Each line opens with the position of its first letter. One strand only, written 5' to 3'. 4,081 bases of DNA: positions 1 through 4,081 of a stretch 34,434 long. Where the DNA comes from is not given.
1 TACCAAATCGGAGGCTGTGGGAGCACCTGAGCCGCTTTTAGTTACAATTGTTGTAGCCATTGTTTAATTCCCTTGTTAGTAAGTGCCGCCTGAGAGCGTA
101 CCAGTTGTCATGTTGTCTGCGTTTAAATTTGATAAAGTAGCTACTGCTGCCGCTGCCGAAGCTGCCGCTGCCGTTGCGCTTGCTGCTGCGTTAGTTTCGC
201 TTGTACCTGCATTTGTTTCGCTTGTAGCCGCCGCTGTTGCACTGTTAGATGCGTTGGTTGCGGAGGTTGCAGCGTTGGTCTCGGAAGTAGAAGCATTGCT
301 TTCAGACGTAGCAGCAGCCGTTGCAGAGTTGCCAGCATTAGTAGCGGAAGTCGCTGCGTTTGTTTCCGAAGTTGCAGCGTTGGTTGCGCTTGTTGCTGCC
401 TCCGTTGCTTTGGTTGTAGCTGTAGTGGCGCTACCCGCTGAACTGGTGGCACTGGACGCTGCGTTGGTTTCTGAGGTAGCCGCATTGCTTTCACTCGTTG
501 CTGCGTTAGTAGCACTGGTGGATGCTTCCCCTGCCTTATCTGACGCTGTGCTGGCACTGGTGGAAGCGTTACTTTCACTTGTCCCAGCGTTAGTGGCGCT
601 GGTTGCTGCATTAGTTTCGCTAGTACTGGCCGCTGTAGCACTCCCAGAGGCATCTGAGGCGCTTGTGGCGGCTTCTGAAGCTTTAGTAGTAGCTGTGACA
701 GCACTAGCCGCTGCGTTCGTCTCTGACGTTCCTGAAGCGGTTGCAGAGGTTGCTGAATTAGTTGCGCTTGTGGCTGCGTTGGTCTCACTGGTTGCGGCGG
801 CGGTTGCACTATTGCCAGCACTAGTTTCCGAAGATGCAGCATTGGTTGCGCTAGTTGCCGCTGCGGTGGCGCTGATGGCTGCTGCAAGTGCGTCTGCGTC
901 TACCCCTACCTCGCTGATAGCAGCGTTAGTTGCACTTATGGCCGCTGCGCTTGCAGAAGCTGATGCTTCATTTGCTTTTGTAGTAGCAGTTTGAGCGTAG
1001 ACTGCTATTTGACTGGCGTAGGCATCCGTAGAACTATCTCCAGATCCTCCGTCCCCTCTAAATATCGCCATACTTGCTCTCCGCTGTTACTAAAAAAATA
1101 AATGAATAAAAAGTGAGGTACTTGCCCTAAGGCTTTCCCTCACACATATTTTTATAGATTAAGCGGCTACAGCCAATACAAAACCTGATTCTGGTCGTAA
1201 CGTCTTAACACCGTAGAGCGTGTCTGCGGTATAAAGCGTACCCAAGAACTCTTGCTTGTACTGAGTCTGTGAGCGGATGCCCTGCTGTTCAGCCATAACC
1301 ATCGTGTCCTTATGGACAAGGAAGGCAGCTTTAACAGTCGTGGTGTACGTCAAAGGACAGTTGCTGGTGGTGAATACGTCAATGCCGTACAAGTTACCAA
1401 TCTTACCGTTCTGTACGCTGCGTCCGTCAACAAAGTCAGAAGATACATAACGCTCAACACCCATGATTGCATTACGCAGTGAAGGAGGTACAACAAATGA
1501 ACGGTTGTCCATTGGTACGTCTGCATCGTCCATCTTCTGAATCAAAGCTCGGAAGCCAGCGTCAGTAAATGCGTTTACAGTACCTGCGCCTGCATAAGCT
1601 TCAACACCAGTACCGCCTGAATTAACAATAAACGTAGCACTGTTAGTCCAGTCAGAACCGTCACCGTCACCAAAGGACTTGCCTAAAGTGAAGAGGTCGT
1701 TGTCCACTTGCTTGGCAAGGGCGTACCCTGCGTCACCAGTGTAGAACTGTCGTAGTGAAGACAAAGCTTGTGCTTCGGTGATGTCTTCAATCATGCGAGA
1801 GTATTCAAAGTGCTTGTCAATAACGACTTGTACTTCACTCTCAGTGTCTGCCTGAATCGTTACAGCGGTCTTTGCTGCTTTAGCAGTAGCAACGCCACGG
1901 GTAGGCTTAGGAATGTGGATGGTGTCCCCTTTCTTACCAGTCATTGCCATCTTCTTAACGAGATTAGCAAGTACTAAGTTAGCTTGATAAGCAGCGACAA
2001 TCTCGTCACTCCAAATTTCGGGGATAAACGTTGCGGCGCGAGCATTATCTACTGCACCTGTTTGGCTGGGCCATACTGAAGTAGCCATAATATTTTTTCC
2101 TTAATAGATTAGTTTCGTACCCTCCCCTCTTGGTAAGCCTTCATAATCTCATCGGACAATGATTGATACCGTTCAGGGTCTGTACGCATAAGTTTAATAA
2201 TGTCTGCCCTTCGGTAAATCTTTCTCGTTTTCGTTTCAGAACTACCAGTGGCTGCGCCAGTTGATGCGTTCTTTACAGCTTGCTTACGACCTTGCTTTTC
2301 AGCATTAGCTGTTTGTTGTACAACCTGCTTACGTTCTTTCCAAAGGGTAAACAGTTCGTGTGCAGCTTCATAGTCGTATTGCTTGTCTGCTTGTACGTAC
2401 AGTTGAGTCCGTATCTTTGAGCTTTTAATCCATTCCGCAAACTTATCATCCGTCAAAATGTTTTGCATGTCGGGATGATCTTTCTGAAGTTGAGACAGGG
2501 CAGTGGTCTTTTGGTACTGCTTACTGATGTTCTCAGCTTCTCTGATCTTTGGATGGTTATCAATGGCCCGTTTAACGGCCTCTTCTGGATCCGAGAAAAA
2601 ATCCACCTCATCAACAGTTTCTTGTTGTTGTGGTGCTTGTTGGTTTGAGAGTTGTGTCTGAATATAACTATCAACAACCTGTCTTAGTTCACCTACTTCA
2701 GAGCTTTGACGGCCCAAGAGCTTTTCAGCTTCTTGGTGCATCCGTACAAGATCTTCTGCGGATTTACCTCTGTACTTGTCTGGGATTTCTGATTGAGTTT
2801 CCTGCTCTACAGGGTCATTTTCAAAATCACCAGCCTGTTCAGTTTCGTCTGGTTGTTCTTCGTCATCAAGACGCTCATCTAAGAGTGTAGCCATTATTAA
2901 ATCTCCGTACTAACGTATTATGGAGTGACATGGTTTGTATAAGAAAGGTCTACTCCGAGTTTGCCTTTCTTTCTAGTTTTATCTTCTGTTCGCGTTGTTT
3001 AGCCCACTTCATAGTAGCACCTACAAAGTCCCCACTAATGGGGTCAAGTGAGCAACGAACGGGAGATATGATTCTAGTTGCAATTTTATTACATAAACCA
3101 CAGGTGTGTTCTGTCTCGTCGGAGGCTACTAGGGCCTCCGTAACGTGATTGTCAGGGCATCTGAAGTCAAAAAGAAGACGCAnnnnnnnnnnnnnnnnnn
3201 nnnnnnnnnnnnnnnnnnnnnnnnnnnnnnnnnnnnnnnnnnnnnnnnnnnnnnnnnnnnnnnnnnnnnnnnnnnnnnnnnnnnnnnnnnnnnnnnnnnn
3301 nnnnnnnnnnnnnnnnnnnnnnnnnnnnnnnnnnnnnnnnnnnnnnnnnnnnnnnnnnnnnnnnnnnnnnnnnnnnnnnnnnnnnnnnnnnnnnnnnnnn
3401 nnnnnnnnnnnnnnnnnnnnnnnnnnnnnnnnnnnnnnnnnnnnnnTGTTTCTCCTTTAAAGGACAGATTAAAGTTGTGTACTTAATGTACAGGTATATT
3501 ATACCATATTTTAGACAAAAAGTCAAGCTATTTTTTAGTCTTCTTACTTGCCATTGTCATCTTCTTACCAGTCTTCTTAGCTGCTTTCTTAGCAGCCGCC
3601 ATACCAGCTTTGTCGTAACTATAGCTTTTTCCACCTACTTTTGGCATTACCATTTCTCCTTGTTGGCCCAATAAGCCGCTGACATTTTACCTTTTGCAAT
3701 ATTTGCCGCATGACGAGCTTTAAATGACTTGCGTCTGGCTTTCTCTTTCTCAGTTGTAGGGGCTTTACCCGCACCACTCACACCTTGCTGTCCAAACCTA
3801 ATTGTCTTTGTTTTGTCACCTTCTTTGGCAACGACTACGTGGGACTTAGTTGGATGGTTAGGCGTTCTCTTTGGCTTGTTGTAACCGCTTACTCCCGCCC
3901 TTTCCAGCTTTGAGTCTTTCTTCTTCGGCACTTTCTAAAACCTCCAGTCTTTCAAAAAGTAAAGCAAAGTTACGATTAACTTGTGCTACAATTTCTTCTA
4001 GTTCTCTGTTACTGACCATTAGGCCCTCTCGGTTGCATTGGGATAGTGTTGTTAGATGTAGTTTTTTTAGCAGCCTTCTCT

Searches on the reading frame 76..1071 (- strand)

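Call 7: search_protein_families(library=phrogs, proteins=[window:76-1071:-], max_evalue=0.001)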
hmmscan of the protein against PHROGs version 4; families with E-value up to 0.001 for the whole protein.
window:76-1071:- (331 aa): 14 families
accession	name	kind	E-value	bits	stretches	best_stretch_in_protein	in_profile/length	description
phrog_3279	-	tail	1.1e-22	82.1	3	173-311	117-253/396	tail fiber protein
phrog_1419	-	tail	7.2e-21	75.1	1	107-311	135-339/793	tail protein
phrog_35823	-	unknown function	2.2e-18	66.8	2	220-319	153-252/1152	-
phrog_24369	-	tail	3.9e-17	62.1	4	213-321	80-186/1396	tail fiber protein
phrog_38058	-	tail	5.2e-17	62.3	2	180-318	263-408/708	tail fiber protein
phrog_24159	-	tail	1.3e-13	51.1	2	168-316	132-279/972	tail fiber protein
phrog_8713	-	tail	7.9e-13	49.2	2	15-177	160-331/509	tail fiber protein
phrog_8780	-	tail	8.4e-11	41.8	2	143-240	196-296/755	minor tail protein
phrog_13980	-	tail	2e-10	41.1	1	203-322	205-326/756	tail fiber protein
phrog_32072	-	tail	2.7e-10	40.3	1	207-317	297-407/894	tail protein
phrog_6129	-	unknown function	5.3e-08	33.8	1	112-224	151-263/277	-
phrog_745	-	unknown function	5.9e-08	31.7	2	50-227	123-300/1452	-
phrog_22609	-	tail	2.5e-07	29.8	1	232-316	215-299/1184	tail fiber protein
phrog_3299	-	unknown function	2.7e-05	22.8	0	11-239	153-397/1385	-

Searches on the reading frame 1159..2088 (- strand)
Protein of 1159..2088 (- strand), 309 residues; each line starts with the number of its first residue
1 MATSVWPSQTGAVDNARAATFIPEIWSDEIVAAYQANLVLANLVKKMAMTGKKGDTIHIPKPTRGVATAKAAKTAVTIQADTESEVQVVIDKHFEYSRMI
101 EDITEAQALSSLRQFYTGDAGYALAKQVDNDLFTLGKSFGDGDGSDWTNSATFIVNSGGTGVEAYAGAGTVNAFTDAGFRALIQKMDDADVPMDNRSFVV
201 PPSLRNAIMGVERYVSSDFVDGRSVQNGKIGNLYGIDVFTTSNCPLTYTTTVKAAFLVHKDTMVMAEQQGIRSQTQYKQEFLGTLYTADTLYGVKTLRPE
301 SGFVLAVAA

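Call 7: search_protein_families(library=phrogs, proteins=[window:1159-2088:-], max_evalue=0.001)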
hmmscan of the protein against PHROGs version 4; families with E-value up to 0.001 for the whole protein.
window:1159-2088:- (309 aa): 5 families
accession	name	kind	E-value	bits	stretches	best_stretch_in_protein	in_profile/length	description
phrog_267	-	head and packaging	2.8e-51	175.9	1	10-308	30-326/410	major head protein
phrog_283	-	head and packaging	2.6e-20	74.1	1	19-251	6-225/385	major head protein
phrog_3437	-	head and packaging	1.2e-06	29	1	27-278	16-261/294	major head protein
phrog_10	-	head and packaging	4.6e-05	23.6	1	18-307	365-634/752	major head protein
phrog_27239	-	head and packaging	0.00043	21.4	1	24-134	30-141/163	major head protein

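Call 62: search_dna_similar(query=window:1159-2088:-, collection=phages, mode=protein, max_rows=15)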
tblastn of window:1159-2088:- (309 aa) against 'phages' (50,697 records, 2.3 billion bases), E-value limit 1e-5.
Records with a match: 97; places in all: 97; records where one place covers at least 80% of the query: 67.
Best place of each record, by identity: <60% 97.
By first word of the organism name: Brevibacterium 32; Mycobacterium 14; Ralstonia 13; Leptolyngbya 6; Pelagibacter 5; Streptomyces 4; Phormidium 4; Rhizobium 4; Plectonema 3; Anabaena 2; and 9 more.
By host as written in the record: Brevibacterium aurantiacum SMQ-1335 32; Ralstonia solanacearum 8; Candidatus Pelagibacter ubique HTCC1062 5; - 5; Leptolyngbya boryana IU 594 3; Anabaena variabilis 2; Streptomyces avermitilis 2; Phormidium foveolarum 2; and 32 more.
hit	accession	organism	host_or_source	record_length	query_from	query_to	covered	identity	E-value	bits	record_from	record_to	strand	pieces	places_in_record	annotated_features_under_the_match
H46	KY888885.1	Mastigocladus phage CHP58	Mastigocladus sp.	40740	9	243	76%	38.7%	2e-36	144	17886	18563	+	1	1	record has no annotation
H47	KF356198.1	Anabaena phage A-4L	Anabaena variabilis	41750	12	305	95%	28.7%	3e-34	137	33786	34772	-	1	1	major capsid protein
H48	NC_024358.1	Anabaena phage A-4L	Anabaena variabilis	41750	12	305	95%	28.7%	3e-34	137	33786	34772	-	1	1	major head protein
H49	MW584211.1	Mycobacterium phage prophiGD102-1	Mycobacterium abscessus GD102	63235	18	298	91%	27.9%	3e-12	73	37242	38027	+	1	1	87: major capsid protein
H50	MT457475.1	Arthronema virus TR020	Arthronema africanum strain 1980/01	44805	9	242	76%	33.3%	2e-26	115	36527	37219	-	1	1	capsid protein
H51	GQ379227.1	Streptomyces phage phiSASD1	Streptomyces avermitilis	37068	20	307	93%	27.0%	6e-9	63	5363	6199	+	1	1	27: gp27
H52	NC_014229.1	Streptomyces phage phiSASD1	Streptomyces avermitilis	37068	20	307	93%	27.0%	6e-9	63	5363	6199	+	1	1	27: major head protein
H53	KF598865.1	Cyanophage PP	Phormidium foveolarum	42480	12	242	75%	33.3%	3e-30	126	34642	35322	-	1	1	capsid protein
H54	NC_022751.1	Cyanophage PP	Phormidium foveolarum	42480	12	242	75%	33.3%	3e-30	126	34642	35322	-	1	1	major head protein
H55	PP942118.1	Plectonema phage PP-DH22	Leptolyngbya boryana FACHB-402 ...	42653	12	242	75%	33.3%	3e-30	126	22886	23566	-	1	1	record has no annotation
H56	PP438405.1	Leptolyngbya phage Lbo-JY12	Leptolyngbya boryana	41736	12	242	75%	33.3%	3e-30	126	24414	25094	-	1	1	capsid protein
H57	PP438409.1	Leptolyngbya phage Lsp-JY17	Leptolyngbya boryana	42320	12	242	75%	33.3%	3e-30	126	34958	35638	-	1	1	capsid protein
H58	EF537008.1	Phormidium phage Pf-WMP3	Leptolyngbya foveolarum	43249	12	242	75%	33.3%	3e-30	126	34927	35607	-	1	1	capsid protein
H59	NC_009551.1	Phormidium phage Pf-WMP3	Leptolyngbya foveolarum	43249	12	242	75%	33.3%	3e-30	126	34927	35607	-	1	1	major head protein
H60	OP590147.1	Leptolyngbya phage LPP-2, strain SPI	Leptolyngbya boryana IU 594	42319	12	242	75%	33.3%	3e-30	125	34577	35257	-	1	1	major capsid protein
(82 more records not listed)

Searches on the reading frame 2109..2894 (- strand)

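Call 7: search_protein_families(library=phrogs, proteins=[window:2109-2894:-], max_evalue=0.001)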
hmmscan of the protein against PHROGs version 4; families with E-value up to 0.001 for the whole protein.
window:2109-2894:- (261 aa): 2 families
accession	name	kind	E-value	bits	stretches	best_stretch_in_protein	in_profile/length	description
phrog_13678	-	unknown function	3.8e-11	44.2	1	12-260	44-299/300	-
phrog_19777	-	head and packaging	0.0008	20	0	167-260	148-246/249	head scaffolding protein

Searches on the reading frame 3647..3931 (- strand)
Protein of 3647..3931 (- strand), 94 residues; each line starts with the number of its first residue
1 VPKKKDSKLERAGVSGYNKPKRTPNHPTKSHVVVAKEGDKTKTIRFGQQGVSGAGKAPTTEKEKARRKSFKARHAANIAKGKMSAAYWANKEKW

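Call 37: search_protein_families(library=pfam, proteins=[window:3647-3931:-], max_evalue=0.01)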
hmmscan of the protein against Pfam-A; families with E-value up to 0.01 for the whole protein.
window:3647-3931:- (94 aa): 2 families
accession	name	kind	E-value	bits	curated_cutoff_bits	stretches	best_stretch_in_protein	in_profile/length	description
PF19058.5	DUF5754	-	0.0033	17.9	27.4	1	36-74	18-49/49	Family of unknown function (DUF5754)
PF19846.4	DUF6321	-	0.0078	17.3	28.5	1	54-85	28-57/72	Domain of unknown function (DUF6321)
